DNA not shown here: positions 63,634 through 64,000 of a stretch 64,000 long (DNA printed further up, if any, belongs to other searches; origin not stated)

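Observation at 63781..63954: Proline-rich 57-codon ORF with a strong ribosome-binding site upstream of dbpA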

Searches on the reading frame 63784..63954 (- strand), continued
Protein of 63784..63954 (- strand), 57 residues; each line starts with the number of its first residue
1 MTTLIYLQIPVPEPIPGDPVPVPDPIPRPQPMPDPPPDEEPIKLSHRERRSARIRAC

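Call 50: list_cluster_members(proteins=[P0143, P0144, P0135, P0138, P0145, P0136, P0147])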
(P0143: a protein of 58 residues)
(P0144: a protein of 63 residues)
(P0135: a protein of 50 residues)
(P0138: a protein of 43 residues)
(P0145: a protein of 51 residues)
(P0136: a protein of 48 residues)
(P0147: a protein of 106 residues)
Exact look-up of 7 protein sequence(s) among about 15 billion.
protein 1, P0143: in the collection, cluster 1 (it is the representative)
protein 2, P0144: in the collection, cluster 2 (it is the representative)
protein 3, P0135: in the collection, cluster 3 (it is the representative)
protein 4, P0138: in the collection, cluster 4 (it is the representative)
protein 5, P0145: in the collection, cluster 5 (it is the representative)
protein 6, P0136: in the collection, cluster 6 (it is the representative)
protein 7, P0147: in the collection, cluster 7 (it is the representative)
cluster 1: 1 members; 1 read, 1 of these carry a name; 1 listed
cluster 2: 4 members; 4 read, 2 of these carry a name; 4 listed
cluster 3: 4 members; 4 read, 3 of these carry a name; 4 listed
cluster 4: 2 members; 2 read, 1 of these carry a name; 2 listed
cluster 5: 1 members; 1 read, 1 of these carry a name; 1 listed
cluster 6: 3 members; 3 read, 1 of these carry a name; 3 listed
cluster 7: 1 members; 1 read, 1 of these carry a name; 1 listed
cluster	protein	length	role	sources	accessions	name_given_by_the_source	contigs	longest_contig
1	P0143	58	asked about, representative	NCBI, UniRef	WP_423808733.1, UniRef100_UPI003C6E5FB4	hypothetical protein [Phytobacter diazotrophicus] | proline-rich small protein YnaL n=1 Tax=Phytobacter diazotrophicus TaxID=395631 ...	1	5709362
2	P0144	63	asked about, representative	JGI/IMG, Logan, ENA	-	-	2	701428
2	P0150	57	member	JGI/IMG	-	hypothetical protein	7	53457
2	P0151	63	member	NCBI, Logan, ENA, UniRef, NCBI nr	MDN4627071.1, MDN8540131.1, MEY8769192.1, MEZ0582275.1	hypothetical protein AB6T85_01885 [Erwinia sp. ACCC 02193] | Uncharacterized protein n=2 Tax=Erwinia TaxID=551 RepID=A0ABV4E2S3_9GAMM | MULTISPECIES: hypothetical protein [unclassified Erwinia]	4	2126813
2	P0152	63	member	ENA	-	-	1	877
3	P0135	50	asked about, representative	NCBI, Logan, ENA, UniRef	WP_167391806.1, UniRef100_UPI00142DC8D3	hypothetical protein [Mixta gaviniae] | proline-rich small protein YnaL n=1 Tax=Mixta gaviniae TaxID=665914 RepID=UPI00142DC8D3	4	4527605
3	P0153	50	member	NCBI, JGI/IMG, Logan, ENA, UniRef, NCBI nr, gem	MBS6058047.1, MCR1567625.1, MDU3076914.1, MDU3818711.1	MAG: hypothetical protein E6X23_02365 [Mixta calida] | proline-rich small protein YnaL n=1 Tax=Mixta TaxID=2100764 RepID=UPI000B1B7A3E | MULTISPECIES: hypothetical protein [Mixta]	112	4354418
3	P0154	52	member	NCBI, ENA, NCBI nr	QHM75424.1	hypothetical protein C7M52_01378 [Mixta theicola]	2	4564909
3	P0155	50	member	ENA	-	-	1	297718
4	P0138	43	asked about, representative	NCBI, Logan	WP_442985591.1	proline-rich small protein YnaL [Scandinavium sp. SGZ-S8]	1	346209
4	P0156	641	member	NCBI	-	-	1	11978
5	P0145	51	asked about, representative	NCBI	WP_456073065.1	proline-rich small protein YnaL [Erwinia psidii]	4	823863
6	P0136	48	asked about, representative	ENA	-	-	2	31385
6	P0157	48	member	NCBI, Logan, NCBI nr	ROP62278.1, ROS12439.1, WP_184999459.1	hypothetical protein EDF81_0762 [Enterobacter sp. BIGb0383] | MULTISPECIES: hypothetical protein [unclassified Enterobacter]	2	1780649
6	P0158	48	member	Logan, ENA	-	-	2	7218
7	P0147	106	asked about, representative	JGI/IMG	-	hypothetical protein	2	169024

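Call 55: predict_structure(alignment_id=A3)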
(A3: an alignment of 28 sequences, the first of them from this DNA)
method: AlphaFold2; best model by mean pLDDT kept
length: 57 residues; sequences in the alignment: 28
mean_pLDDT: 76.6   pTM: 0.23
mean pLDDT of the five models: 76.6, 76.6, 75.2, 74.2, 71.9
residues with pLDDT >= 90: 14; 70-90: 21; 50-70: 22; < 50: 0
segments of 3 or more residues with pLDDT < 50: none
pLDDT, mean of each block of 10 residues (from residue 1): 67 80 93 90 64 59
secondary structure: DSSP gave nothing for this model
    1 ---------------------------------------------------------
elements in order:

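Call 59: search_solved_structures(query=A3, max_evalue=1)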
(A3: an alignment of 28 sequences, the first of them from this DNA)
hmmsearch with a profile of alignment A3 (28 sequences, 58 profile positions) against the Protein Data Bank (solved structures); distinct sequences matched with E-value up to 1: 0.
